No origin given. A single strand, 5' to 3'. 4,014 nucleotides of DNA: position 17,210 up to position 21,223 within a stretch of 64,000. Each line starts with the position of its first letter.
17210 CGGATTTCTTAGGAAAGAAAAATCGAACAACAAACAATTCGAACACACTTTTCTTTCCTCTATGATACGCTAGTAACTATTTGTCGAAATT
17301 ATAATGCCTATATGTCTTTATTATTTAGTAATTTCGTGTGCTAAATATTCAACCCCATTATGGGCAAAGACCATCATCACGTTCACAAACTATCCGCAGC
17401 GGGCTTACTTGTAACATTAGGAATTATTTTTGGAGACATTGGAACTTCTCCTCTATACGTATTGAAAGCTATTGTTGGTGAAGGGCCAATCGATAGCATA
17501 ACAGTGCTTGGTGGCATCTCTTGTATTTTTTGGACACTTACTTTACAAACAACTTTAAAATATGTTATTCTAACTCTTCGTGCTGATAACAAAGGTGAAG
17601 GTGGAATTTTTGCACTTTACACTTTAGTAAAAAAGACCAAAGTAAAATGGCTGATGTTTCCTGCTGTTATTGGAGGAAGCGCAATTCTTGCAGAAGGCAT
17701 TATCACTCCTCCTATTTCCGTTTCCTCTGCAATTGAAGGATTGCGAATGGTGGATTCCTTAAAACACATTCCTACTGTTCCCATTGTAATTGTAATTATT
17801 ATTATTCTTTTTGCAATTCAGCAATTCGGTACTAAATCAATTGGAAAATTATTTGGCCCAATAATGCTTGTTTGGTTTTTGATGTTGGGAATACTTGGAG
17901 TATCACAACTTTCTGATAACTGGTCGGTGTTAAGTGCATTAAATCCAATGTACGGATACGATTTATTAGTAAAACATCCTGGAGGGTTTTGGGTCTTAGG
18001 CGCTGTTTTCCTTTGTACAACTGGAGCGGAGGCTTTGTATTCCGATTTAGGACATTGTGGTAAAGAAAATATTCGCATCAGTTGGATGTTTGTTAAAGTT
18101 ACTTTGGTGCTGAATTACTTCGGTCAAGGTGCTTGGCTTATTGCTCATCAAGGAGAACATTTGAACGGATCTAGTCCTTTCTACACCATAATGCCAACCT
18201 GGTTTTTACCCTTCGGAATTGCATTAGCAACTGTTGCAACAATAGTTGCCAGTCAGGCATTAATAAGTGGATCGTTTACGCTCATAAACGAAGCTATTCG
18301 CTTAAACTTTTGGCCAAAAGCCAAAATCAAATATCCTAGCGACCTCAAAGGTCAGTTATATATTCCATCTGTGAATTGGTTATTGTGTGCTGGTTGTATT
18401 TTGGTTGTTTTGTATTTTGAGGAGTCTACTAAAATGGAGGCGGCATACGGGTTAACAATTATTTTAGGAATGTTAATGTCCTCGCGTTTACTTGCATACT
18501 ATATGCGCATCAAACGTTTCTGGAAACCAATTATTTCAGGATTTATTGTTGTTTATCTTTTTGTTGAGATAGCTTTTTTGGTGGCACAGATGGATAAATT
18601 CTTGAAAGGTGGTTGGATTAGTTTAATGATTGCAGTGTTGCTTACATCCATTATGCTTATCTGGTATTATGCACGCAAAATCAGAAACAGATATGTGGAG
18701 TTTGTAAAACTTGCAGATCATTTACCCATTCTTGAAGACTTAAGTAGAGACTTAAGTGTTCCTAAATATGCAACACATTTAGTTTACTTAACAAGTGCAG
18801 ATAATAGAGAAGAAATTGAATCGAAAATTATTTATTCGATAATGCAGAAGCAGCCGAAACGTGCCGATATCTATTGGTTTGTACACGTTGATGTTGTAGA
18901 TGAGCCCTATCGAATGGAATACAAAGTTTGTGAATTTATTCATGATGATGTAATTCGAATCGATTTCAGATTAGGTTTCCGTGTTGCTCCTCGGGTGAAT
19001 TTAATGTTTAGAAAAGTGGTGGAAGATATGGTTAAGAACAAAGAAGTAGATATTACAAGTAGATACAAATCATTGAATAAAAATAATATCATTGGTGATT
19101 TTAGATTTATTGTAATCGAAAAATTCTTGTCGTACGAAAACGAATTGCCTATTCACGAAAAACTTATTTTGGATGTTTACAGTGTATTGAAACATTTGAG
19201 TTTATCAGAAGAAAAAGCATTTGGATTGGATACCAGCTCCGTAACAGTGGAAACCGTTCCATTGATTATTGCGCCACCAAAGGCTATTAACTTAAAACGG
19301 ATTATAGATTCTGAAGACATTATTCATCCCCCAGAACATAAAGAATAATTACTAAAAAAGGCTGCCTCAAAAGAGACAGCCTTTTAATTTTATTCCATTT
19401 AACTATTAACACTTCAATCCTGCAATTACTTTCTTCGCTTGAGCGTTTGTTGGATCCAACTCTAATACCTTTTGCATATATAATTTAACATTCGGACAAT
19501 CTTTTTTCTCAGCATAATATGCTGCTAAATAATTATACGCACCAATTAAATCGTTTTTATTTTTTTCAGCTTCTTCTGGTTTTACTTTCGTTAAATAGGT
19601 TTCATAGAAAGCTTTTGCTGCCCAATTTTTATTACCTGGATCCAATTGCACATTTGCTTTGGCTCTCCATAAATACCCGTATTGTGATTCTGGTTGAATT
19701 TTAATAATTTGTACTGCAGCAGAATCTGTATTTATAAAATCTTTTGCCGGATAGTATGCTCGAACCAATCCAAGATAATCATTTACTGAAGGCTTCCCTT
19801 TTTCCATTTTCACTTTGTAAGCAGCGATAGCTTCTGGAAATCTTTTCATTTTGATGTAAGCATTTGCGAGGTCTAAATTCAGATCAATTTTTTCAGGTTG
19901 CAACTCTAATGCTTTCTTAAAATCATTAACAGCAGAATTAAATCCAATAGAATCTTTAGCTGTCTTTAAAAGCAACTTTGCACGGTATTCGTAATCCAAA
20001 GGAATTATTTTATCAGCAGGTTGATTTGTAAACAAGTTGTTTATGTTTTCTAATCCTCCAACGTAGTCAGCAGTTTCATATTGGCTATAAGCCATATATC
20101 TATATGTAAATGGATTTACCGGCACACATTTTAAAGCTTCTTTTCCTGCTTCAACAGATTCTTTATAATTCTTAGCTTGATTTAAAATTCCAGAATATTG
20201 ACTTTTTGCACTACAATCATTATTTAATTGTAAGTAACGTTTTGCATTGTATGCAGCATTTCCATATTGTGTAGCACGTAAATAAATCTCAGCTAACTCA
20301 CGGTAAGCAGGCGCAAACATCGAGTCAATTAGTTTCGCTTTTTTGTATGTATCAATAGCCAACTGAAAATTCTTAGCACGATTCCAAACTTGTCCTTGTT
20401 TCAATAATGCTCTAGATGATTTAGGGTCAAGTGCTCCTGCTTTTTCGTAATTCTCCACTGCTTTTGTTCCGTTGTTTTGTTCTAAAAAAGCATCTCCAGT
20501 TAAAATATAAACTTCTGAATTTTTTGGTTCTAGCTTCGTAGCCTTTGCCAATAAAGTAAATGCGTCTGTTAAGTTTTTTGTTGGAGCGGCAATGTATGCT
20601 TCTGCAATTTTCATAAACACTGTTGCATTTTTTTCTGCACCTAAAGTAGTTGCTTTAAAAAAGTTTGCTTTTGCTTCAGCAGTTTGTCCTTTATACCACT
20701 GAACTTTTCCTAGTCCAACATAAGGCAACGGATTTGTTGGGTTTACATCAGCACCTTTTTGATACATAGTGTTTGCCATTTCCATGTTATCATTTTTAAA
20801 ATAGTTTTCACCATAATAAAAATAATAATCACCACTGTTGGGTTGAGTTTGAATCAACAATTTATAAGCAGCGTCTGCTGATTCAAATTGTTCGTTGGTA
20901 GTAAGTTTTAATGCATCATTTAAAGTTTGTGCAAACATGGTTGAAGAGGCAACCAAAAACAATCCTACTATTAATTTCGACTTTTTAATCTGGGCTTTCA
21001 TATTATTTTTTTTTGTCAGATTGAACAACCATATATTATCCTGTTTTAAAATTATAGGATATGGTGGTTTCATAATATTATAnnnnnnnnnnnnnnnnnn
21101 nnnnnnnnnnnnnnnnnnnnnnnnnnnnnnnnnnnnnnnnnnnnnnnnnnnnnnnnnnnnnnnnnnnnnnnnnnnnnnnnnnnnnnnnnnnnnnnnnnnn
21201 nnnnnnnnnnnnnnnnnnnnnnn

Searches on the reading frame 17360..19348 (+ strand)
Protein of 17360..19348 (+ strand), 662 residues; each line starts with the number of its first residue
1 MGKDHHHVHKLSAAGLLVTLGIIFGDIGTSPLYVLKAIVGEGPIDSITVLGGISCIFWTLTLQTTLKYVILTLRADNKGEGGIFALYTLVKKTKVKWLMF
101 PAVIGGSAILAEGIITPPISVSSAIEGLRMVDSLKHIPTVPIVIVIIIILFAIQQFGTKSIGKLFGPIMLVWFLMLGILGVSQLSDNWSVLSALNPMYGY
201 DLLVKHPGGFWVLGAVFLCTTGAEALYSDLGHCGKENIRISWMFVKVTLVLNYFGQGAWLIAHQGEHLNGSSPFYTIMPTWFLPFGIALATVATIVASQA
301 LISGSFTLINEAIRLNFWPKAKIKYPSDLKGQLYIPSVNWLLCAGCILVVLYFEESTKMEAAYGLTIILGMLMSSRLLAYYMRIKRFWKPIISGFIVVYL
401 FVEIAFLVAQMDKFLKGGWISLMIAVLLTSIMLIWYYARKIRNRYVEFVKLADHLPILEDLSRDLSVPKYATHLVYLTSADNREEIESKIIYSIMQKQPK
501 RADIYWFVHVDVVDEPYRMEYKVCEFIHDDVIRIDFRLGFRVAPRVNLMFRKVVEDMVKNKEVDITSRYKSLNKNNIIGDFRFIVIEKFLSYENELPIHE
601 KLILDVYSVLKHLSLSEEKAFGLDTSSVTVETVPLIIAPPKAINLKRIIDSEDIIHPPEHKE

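Call 25: search_protein_families(library=pfam, proteins=[window:17360-19348:+], max_evalue=0.0001)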
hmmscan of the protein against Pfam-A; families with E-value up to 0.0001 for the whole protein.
window:17360-19348:+ (662 aa): 2 families
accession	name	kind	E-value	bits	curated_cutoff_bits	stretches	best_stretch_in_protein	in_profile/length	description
PF02705.21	K_trans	-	6.6e-157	523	24.8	1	17-446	3-441/454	K+ potassium transporter integral membrane domain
PF22776.1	K_trans_C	-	1.8e-21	77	24.8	1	472-628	2-142/151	K+ potassium transporter C-terminal domain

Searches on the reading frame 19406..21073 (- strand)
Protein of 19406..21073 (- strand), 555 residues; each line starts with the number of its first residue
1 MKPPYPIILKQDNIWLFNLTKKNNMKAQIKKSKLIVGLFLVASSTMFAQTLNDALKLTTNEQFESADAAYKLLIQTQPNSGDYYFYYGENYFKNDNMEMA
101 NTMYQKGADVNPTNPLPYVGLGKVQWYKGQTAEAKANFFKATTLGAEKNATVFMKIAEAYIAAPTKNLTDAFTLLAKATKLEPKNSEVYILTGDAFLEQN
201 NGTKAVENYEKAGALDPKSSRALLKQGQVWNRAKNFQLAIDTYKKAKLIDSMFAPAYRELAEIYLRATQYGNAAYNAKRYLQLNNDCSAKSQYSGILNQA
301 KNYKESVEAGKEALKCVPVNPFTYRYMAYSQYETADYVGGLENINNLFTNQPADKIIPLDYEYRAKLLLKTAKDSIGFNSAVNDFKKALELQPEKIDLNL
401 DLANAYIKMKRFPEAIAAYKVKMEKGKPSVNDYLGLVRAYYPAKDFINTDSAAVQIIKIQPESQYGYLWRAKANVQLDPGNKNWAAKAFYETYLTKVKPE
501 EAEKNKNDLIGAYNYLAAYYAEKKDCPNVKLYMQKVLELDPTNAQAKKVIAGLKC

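Call 25: search_protein_families(library=pfam, proteins=[window:19406-21073:-], max_evalue=0.0001)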
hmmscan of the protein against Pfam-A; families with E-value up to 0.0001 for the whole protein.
window:19406-21073:- (555 aa): 12 families
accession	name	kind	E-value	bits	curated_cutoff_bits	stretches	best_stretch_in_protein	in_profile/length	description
PF07719.23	TPR_2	-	1.9e-17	62.3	27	0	187-218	2-33/34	Tetratricopeptide repeat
PF13432.12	TPR_16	-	1.4e-16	61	32.7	1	192-246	3-57/65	Tetratricopeptide repeat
PF14559.12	TPR_19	-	5.7e-16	59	25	1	378-419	7-48/68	Tetratricopeptide repeat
PF13431.12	TPR_17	-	3.8e-15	55.3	24.4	0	385-416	2-33/34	Tetratricopeptide repeat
PF13414.12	TPR_11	-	4.5e-15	55.5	26.8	0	193-229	1-37/42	TPR repeat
PF13428.12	TPR_14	-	4.3e-12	45.9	23.5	0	188-228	3-43/44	Tetratricopeptide repeat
PF00515.34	TPR_1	-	2.2e-09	37.2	27.8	0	402-420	7-25/34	Tetratricopeptide repeat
PF23914.1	TPR_CcmH_CycH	-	5.2e-09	36.6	42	1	112-219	47-154/158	Cytochrome c-type biogenesis protein H TPR domain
PF13424.12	TPR_12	-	2.9e-07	31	30.1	0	165-212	16-71/77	Tetratricopeptide repeat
PF13181.12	TPR_8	-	3.2e-07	30.4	25.7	0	398-420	3-25/34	Tetratricopeptide repeat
PF25063.1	ARM_TT21_C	-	1.3e-05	25.6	35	0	255-316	96-158/209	Tetratricopeptide repeat protein 21 C-terminal ARM domain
PF12895.13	ANAPC3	-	4.4e-05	24.1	27.2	0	378-419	39-79/82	Anaphase-promoting complex, cyclosome, subunit 3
